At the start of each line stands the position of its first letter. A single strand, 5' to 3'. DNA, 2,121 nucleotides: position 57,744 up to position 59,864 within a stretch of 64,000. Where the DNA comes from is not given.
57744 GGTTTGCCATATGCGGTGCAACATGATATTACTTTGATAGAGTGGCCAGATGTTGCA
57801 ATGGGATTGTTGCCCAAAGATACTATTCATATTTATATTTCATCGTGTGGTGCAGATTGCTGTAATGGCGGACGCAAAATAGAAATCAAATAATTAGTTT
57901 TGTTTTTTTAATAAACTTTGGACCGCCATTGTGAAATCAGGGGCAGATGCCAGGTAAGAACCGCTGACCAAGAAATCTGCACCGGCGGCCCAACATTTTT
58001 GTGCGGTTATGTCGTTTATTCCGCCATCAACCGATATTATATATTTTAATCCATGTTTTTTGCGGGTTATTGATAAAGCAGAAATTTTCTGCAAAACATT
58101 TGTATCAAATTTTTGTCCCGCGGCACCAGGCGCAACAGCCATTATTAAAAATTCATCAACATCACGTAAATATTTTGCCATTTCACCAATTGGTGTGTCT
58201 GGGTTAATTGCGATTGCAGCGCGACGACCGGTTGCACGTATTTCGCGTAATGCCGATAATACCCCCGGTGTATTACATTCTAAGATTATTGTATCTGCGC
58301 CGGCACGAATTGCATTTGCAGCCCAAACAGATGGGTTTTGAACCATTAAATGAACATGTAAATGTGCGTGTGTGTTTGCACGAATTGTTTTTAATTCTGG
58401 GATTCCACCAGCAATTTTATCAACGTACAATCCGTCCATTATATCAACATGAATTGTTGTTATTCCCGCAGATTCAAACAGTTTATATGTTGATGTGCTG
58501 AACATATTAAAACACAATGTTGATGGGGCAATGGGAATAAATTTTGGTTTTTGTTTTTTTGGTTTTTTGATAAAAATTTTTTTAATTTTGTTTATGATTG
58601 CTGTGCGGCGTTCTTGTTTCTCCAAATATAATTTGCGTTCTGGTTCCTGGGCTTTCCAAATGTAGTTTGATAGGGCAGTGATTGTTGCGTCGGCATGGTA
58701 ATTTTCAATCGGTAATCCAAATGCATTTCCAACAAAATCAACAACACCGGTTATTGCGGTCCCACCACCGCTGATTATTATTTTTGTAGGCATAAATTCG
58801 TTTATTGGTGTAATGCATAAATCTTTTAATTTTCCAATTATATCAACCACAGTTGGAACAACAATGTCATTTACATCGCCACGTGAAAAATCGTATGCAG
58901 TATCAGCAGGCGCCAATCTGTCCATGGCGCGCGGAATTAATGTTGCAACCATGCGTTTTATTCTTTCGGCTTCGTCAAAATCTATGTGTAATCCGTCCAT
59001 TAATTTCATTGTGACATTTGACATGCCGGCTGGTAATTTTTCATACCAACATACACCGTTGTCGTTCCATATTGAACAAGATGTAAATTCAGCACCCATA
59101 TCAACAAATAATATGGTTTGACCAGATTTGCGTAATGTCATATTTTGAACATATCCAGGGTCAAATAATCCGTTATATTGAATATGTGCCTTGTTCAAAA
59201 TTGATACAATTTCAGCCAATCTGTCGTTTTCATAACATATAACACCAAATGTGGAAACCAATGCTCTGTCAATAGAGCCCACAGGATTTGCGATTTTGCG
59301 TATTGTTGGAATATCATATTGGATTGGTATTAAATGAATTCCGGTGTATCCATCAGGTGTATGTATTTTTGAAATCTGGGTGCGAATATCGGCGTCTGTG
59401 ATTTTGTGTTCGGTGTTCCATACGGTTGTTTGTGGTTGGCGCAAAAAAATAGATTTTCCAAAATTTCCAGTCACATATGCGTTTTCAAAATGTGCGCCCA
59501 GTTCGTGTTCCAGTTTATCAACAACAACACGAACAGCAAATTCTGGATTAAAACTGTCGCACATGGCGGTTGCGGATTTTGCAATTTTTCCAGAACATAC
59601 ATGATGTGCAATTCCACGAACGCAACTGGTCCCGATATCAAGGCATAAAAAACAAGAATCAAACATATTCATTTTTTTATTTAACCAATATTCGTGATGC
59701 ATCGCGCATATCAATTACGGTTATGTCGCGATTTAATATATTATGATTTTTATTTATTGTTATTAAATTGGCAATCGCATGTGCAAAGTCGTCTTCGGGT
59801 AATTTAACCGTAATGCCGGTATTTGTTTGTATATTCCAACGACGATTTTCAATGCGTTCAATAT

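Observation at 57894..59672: FtsA reading frame continues into a full ribulose-phosphate 3-epimerase domain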

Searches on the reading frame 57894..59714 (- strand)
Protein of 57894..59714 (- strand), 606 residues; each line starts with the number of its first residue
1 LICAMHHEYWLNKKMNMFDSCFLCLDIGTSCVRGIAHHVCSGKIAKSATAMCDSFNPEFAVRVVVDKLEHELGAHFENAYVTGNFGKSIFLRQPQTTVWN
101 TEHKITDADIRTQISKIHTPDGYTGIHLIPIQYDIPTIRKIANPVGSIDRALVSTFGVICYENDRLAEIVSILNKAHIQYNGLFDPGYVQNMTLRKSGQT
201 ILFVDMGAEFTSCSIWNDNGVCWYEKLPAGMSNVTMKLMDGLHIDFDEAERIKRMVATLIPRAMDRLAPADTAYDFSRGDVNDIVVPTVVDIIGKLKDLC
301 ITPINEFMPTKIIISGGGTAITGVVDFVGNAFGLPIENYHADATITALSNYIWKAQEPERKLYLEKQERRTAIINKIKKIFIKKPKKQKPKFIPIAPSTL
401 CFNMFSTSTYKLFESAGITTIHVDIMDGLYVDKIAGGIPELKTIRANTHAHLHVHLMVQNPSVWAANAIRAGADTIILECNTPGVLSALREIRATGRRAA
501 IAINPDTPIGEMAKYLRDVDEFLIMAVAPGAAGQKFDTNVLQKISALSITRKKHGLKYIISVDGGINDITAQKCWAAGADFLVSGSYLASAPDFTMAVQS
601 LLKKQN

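Call 3: search_protein_families(library=pfam, proteins=[window:57894-59714:-], max_evalue=0.01)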
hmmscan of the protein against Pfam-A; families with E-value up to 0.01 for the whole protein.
window:57894-59714:- (606 aa): 4 families
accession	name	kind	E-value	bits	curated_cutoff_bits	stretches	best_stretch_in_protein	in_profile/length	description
PF00834.25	Ribul_P_3_epim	-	1.8e-43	148.7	21.1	1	395-588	2-197/198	Ribulose-phosphate 3 epimerase family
PF14450.12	FtsA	-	2.7e-11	44.4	31.8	1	203-340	2-111/127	Cell division protein FtsA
PF02491.25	SHS2_FTSA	-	0.00077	20.2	25.4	1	98-153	13-72/79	SHS2 domain inserted in FTSA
PF11104.14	PilM_2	-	0.0016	17.9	27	0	190-255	171-236/340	Type IV pilus assembly protein PilM;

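Call 4: search_protein_families(library=ncbifam, proteins=[window:57894-59714:-], max_evalue=0.01)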
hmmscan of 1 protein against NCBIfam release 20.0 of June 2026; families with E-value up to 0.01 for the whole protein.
window:57894-59714:- (606 aa): 16 families
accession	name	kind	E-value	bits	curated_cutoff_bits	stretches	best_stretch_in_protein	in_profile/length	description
NF004076.0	PRK05581.1-4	subfamily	1.5e-52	178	165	1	395-604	7-218/221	ribulose-phosphate 3-epimerase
TIGR01163.1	rpe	equivalog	2.8e-47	160.8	212.6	1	395-601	2-210/211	ribulose-phosphate 3-epimerase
NF007266.0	PRK09722.1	equivalog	2.5e-40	138.4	271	1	394-586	4-198/230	D-allulose 6-phosphate 3-epimerase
TIGR01174.1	ftsA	equivalog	2.2e-22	79.7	175.85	1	60-354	52-359/371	cell division protein FtsA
NF005944.0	PRK08005.1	equivalog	3.7e-21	75.3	376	1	414-598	23-204/210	ribulose-phosphate 3 epimerase family protein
NF005986.0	PRK08091.1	equivalog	7.3e-17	62.1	264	1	412-598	33-220/229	ribulose-phosphate 3-epimerase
NF010658.0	PRK14057.1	equivalog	8.6e-07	28.7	530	1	418-589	46-225/254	epimerase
NF011660.0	PRK15080.1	equivalog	2.6e-06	26.9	182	1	170-348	114-267/277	ethanolamine utilization protein EutJ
TIGR01175.1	pilM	subfamily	2.4e-05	23.5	133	1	197-338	185-312/348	type IV pilus assembly protein PilM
TIGR02529.1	EutJ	subfamily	8e-05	22.2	152.1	0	203-255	112-164/239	ethanolamine utilization protein EutJ family protein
NF007009.0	PRK09472.1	equivalog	0.00023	20.4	409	1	66-254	66-259/420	cell division protein FtsA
NF045709.1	Amuc_1101_fam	equivalog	0.00035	19.5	650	0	308-340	284-316/608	Amuc_1101 family PilM-like pilus complex protein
NF045943.2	MAG3720_fam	hypoth_equivalog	0.0017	17.5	70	1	162-250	162-250/395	MAG3720 family protein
NF003198.0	PRK04169.1-2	subfamily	0.0018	17.5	247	1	543-601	183-242/249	geranylgeranylglyceryl/heptaprenylglyceryl phosphate synthase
TIGR03128.2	RuMP_HxlA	equivalog_domain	0.0037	17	200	1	465-601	68-201/205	3-hexulose-6-phosphate synthase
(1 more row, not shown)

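Call 6: find_homologous_proteins(query=window:57894-59714:-, max_evalue=0.00001)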
Query window:57894-59714:- (606 aa): 666 proteins with E <= 0.00001 among 8000 candidates; the best 120 are listed.
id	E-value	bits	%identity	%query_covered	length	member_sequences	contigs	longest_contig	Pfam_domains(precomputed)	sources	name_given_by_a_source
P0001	0.0e+0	1388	100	99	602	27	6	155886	PF14450.13,PF00834.26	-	-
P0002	0.0e+0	1110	80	97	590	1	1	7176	PF14450.13,PF00834.26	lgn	-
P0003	0.0e+0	1102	79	97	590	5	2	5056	PF14450.13,PF00834.26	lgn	-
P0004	0.0e+0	1098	80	97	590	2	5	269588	PF14450.13,PF00834.26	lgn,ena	-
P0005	0.0e+0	1080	78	97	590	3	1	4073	PF14450.13,PF00834.26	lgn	-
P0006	0.0e+0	1019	73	97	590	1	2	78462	PF14450.13,PF00834.26,PF11104.15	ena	-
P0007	3.2e-296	1002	72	97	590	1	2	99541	PF14450.13,PF00834.26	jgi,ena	-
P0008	5.9e-296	1001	72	97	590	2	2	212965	PF14450.13,PF00834.26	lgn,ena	-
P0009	6.2e-296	1001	72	97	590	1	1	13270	PF14450.13,PF00834.26,PF11104.15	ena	-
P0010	7.3e-296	1001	72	97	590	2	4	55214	PF14450.13,PF00834.26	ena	-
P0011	1.2e-295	1000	72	97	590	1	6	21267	PF14450.13,PF00834.26,PF11104.15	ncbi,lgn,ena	-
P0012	1.6e-295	999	72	97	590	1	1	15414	PF14450.13,PF00834.26,PF11104.15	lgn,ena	-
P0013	3.1e-295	998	72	97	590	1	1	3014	PF14450.13,PF00834.26,PF11104.15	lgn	-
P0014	2.1e-294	996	72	97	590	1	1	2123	PF14450.13,PF00834.26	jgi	-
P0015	1.5e-293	993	72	98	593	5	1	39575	PF14450.13,PF00834.26,PF11104.15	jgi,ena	-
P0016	3.5e-293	992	71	97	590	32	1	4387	PF14450.13,PF00834.26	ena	-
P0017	5.4e-292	988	70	100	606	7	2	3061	PF14450.13,PF00834.26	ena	-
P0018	6.6e-292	987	72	98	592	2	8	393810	PF14450.13,PF00834.26,PF11104.15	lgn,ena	-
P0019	6.9e-292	987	72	97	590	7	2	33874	PF14450.13,PF00834.26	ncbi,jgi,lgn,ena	jgi:ribulose-phosphate 3-epimerase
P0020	4.0e-291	985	70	97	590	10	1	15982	PF14450.13,PF00834.26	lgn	-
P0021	7.7e-291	984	71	97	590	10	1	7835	PF14450.13,PF00834.26,PF11104.15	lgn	-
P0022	6.0e-290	981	71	97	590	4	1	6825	PF14450.13,PF00834.26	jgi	-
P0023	8.2e-287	971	71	97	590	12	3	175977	PF14450.13,PF00834.26,PF11104.15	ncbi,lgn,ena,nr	ncbi:MAG: ribulose-phosphate 3-epimerase [Alphaproteobacteria bacterium]|nr:ribulose-phosphate 3-epi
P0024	1.0e-286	970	70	97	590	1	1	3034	PF14450.13,PF00834.26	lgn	-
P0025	5.2e-285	965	71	97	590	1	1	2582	PF14450.13,PF00834.26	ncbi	-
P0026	8.2e-285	964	69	97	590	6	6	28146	PF14450.13,PF00834.26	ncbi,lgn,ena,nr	ncbi:MAG: ribulose-phosphate 3-epimerase [Alphaproteobacteria bacterium]|nr:ribulose-phosphate 3-epi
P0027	6.5e-282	954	69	97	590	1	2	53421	PF14450.13,PF00834.26,PF11104.15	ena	-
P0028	3.8e-280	949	69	97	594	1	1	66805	PF14450.13,PF00834.26,PF11104.15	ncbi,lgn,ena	-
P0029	4.6e-277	938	69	97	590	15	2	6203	PF14450.13,PF00834.26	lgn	-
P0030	7.1e-271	918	71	91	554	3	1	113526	PF14450.13,PF00834.26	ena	-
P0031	5.9e-227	773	58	97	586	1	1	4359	PF14450.13,PF00834.26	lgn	-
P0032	2.7e-226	771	57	97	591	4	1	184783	PF14450.13,PF00834.26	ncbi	-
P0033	1.4e-224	765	58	97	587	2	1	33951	PF14450.13,PF00834.26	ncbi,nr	ncbi:MAG: ribulose-phosphate 3-epimerase [Proteobacteria bacterium]|nr:ribulose-phosphate 3-epimeras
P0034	4.4e-224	763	56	98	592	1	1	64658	PF06723.20,PF14450.13,PF00834.26,PF11104.15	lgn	-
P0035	9.7e-224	762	56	97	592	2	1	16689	PF14450.13,PF00834.26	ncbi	-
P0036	5.8e-223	760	56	98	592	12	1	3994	PF14450.13,PF00834.26,PF11104.15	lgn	-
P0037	1.6e-222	758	55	98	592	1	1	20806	PF14450.13,PF00834.26,PF11104.15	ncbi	-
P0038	1.0e-221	756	56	97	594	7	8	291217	PF14450.13,PF00834.26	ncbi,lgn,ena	-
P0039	1.1e-221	756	56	98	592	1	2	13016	PF14450.13,PF00834.26,PF11104.15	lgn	-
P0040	1.7e-221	755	56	97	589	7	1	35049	PF14450.13,PF00834.26,PF11104.15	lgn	-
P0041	2.9e-221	754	56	98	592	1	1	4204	PF14450.13,PF00834.26,PF11104.15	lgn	-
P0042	7.6e-221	753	55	98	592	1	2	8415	PF14450.13,PF00834.26,PF11104.15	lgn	-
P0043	9.9e-221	752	56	98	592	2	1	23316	PF14450.13,PF00834.26,PF11104.15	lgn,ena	-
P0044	1.3e-220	752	56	97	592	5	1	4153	PF14450.13,PF00834.26,PF11104.15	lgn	-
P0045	1.2e-219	749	55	98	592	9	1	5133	PF14450.13,PF00834.26,PF11104.15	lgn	-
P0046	1.3e-219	749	56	98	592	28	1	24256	PF06723.20,PF14450.13,PF00834.26,PF11104.15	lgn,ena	-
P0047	2.3e-219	748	56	97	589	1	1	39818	PF14450.13,PF00834.26,PF11104.15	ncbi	-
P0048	7.4e-219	746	56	97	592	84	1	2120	PF14450.13,PF00834.26,PF11104.15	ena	-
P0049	2.4e-218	745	55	98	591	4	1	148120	PF14450.13,PF00834.26,PF11104.15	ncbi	-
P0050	5.8e-218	743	55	98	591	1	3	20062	PF14450.13,PF00834.26,PF11104.15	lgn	-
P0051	9.4e-218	743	55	98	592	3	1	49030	PF14450.13,PF00834.26,PF11104.15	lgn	-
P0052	1.4e-217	742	56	98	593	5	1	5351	PF14450.13,PF00834.26,PF11104.15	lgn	-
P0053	2.0e-217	741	56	98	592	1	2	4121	PF14450.13,PF00834.26,PF11104.15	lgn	-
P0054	2.4e-217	741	55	97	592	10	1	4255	PF14450.13,PF00834.26,PF11104.15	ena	-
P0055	4.9e-217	740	56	98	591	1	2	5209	PF14450.13,PF00834.26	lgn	-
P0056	1.5e-216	739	55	98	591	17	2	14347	PF14450.13,PF00834.26,PF11104.15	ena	-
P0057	2.4e-216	738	55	97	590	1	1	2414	PF14450.13,PF00834.26,PF11104.15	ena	-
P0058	3.5e-216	737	55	98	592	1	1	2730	PF14450.13,PF00834.26,PF11104.15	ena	-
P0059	4.5e-216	737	54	98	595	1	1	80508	PF14450.13,PF00834.26,PF11104.15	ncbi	-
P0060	6.3e-216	737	55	97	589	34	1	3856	PF14450.13,PF00834.26,PF11104.15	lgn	-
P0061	8.1e-216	736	55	98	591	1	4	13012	PF14450.13,PF00834.26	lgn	-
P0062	9.6e-216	736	55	98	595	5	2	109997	PF14450.13,PF00834.26,PF11104.15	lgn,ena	-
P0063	1.1e-215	736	55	97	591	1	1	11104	PF14450.13,PF00834.26,PF11104.15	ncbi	-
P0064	1.2e-215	736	54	98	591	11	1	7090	PF14450.13,PF00834.26,PF11104.15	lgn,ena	-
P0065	1.7e-215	735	54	98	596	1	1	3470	PF14450.13,PF00834.26,PF11104.15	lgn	-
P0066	2.9e-215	734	54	98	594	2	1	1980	PF14450.13,PF00834.26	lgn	-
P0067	3.4e-215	734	55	98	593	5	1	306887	PF06723.20,PF14450.13,PF00834.26,PF11104.15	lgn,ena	-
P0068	3.4e-215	734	54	97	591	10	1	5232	PF14450.13,PF00834.26,PF11104.15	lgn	-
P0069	3.8e-215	734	53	98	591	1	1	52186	PF14450.13,PF00834.26,PF11104.15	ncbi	-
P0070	4.3e-215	734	54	97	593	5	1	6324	PF14450.13,PF00834.26,PF11104.15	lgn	-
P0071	6.0e-215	733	54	97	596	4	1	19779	PF14450.13,PF00834.26,PF11104.15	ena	-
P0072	7.9e-215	733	69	73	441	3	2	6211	PF14450.13,PF00834.26,PF11104.15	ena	-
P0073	9.2e-215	733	54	97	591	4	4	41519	PF06723.20,PF14450.13,PF00834.26,PF11104.15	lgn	-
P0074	1.5e-214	732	54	97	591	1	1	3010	PF14450.13,PF00834.26,PF11104.15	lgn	-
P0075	2.9e-214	731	54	98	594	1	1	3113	PF06723.20,PF14450.13,PF00834.26,PF11104.15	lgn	-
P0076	3.9e-214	731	55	98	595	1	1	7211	PF14450.13,PF00834.26,PF11104.15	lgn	-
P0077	5.5e-214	730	54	98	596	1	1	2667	PF14450.13,PF00834.26,PF11104.15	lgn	-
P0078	7.5e-214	730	54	98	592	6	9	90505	PF14450.13,PF00834.26,PF11104.15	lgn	-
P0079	8.5e-214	730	54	97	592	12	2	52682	PF14450.13,PF00834.26,PF11104.15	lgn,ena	-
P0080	9.4e-214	729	54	97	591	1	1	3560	PF14450.13,PF00834.26,PF11104.15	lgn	-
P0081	9.5e-214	729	54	97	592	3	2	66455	PF14450.13,PF00834.26,PF11104.15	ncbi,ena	-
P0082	1.1e-213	729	54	97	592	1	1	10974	PF14450.13,PF00834.26,PF11104.15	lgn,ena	-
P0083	1.3e-213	729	54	97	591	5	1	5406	PF14450.13,PF00834.26,PF11104.15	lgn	-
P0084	1.4e-213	729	54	98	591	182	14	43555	PF14450.13,PF00834.26,PF11104.15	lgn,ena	-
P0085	1.4e-213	729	55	97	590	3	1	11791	PF14450.13,PF00834.26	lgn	-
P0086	1.5e-213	729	54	98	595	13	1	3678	PF14450.13,PF00834.26,PF11104.15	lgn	-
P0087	2.0e-213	728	54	97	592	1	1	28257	PF14450.13,PF00834.26,PF11104.15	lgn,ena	-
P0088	2.2e-213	728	55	98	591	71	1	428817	PF14450.13,PF00834.26,PF11104.15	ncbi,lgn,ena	-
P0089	2.8e-213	728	54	98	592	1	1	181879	PF14450.13,PF00834.26,PF11104.15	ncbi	-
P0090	2.8e-213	728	54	97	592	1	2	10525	PF14450.13,PF00834.26,PF11104.15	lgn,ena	-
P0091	2.8e-213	728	54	97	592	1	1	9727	PF14450.13,PF00834.26,PF11104.15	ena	-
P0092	2.8e-213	728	54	97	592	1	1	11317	PF14450.13,PF00834.26,PF11104.15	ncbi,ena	-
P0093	2.8e-213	728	54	97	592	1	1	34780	PF14450.13,PF00834.26,PF11104.15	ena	-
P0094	2.8e-213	728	54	97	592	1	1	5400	PF14450.13,PF00834.26,PF11104.15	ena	-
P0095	2.8e-213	728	54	97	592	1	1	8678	PF14450.13,PF00834.26,PF11104.15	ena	-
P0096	3.4e-213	728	53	98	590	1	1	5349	PF06723.20,PF14450.13,PF00834.26,PF11104.15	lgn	-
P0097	3.6e-213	727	54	98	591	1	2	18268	PF14450.13,PF00834.26,PF11104.15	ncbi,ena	-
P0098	3.8e-213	727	54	97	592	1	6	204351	PF14450.13,PF00834.26,PF11104.15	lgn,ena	-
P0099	4.6e-213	727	54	97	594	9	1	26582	PF14450.13,PF00834.26,PF11104.15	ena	-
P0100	5.2e-213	727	54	97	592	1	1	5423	PF14450.13,PF00834.26,PF11104.15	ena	-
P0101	5.3e-213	727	54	97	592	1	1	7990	PF14450.13,PF00834.26,PF11104.15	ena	-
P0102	5.3e-213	727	54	97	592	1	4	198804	PF14450.13,PF00834.26,PF11104.15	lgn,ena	-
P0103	5.3e-213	727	54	97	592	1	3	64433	PF14450.13,PF00834.26,PF11104.15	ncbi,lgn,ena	-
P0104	5.3e-213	727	54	97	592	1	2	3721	PF14450.13,PF00834.26,PF11104.15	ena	-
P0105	5.3e-213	727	54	97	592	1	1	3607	PF14450.13,PF00834.26,PF11104.15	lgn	-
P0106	5.3e-213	727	54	97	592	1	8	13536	PF14450.13,PF00834.26,PF11104.15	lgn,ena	-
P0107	5.3e-213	727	53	97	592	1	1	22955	PF14450.13,PF00834.26,PF11104.15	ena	-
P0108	7.1e-213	726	54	98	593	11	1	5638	PF06723.20,PF14450.13,PF00834.26,PF11104.15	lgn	-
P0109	7.2e-213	726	54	97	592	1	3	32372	PF14450.13,PF00834.26,PF11104.15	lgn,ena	-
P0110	7.2e-213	726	54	97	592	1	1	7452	PF14450.13,PF00834.26,PF11104.15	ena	-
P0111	7.3e-213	726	54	97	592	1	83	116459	PF14450.13,PF00834.26,PF11104.15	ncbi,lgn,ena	-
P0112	7.3e-213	726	54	97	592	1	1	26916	PF14450.13,PF00834.26,PF11104.15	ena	-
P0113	7.3e-213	726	54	97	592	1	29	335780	PF14450.13,PF00834.26,PF11104.15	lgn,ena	-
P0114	7.3e-213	726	54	97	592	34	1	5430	PF14450.13,PF00834.26,PF11104.15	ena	-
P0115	9.9e-213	726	54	97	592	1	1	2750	PF14450.13,PF00834.26,PF11104.15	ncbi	-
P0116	1.0e-212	726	54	97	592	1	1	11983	PF14450.13,PF00834.26,PF11104.15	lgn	-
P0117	1.0e-212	726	54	97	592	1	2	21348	PF14450.13,PF00834.26,PF11104.15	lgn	-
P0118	1.0e-212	726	53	97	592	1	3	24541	PF14450.13,PF00834.26,PF11104.15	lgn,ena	-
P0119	1.0e-212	726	54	97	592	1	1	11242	PF14450.13,PF00834.26,PF11104.15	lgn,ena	-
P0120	1.1e-212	726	54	97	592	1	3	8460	PF14450.13,PF00834.26,PF11104.15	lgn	-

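Call 8: find_related_loci(query=window:57894-59714:-, collection=genome_contigs, flank=10000)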
Query window:57894-59714:- (606 aa) in genome_contigs; peptide patterns used: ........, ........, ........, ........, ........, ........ (x = any residue, [..] = any of these).
70 stretches matched a pattern; 47 encode a relative of the query (tblastn E <= 1e-3); 47 distinct loci.
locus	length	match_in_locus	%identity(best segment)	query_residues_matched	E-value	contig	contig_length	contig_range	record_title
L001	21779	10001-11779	95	14-606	0e+0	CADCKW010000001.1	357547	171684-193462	MAG: uncultured proteobacterium isolate RUG14746 genome assembly, contig: RUG14746_asm_1, whole genome shotgun sequence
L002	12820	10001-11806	70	3-604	0e+0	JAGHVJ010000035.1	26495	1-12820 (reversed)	MAG: Candidatus Enterousia onthequi isolate E5_MB2_19 c_000000502269, whole genome shotgun sequence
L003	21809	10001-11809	71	1-604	0e+0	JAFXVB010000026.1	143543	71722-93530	MAG: Alphaproteobacteria bacterium isolate RGIG6772 Sheep_Rumen-3__c919262, whole genome shotgun sequence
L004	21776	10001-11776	72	14-605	0e+0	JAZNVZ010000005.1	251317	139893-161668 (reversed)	MAG: Candidatus Enterousia sp. isolate T1900044786_TS20190252.MAGScoT_cleanbin_000030 SGB_2617_k141_191450, whole genome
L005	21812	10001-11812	68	2-606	0e+0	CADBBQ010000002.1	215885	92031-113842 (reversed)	MAG: uncultured proteobacterium isolate RUG13827 genome assembly, contig: RUG13827_asm_2, whole genome shotgun sequence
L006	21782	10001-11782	69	14-606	0e+0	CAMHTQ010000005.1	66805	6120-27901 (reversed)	MAG: uncultured Alphaproteobacteria bacterium isolate SRR11784296_bin.8_metaWRAP_v1.3_MAG genome assembly, contig: ERZ12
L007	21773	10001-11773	70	14-604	0e+0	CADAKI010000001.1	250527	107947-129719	MAG: uncultured proteobacterium isolate RUG13375 genome assembly, contig: RUG13375_asm_1, whole genome shotgun sequence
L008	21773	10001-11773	70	14-604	0e+0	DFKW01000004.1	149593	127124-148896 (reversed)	MAG TPA_asm: Alphaproteobacteria bacterium UBA3635 UBA3635_contig_9632, whole genome shotgun sequence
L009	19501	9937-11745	72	1-604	0e+0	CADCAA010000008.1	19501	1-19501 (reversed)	MAG: uncultured proteobacterium isolate RUG14456 genome assembly, contig: RUG14456_asm_8, whole genome shotgun sequence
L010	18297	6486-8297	72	2-606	0e+0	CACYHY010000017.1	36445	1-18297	MAG: uncultured proteobacterium isolate RUG11963 genome assembly, contig: RUG11963_asm_17, whole genome shotgun sequence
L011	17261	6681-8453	72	14-604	0e+0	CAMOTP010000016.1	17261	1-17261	MAG: uncultured Alphaproteobacteria bacterium isolate SRR873606_bin.101_metaWRAP_v1.3_MAG genome assembly, contig: NODE_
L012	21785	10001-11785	49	12-602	0e+0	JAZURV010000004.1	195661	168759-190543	MAG: Candidatus Enterousia sp. isolate T1900044850_TS20190316.MAGScoT_cleanbin_000038 SGB_3006_k141_34778, whole genome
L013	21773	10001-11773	72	14-604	0e+0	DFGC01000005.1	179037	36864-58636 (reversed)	MAG TPA_asm: Alphaproteobacteria bacterium UBA3760 UBA3760_contig_1540, whole genome shotgun sequence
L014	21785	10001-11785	49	11-605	0e+0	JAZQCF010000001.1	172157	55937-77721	MAG: Candidatus Enterousia sp. isolate T1900044638_TS20190104.MAGScoT_cleanbin_000062 SGB_1213_k141_1177048, whole genom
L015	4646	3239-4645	45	14-481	1e-141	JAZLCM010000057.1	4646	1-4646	MAG: Candidatus Enterousia sp. isolate T1900045049_TC20190042.MAGScoT_cleanbin_000031 SGB_4517_k141_2135950, whole genom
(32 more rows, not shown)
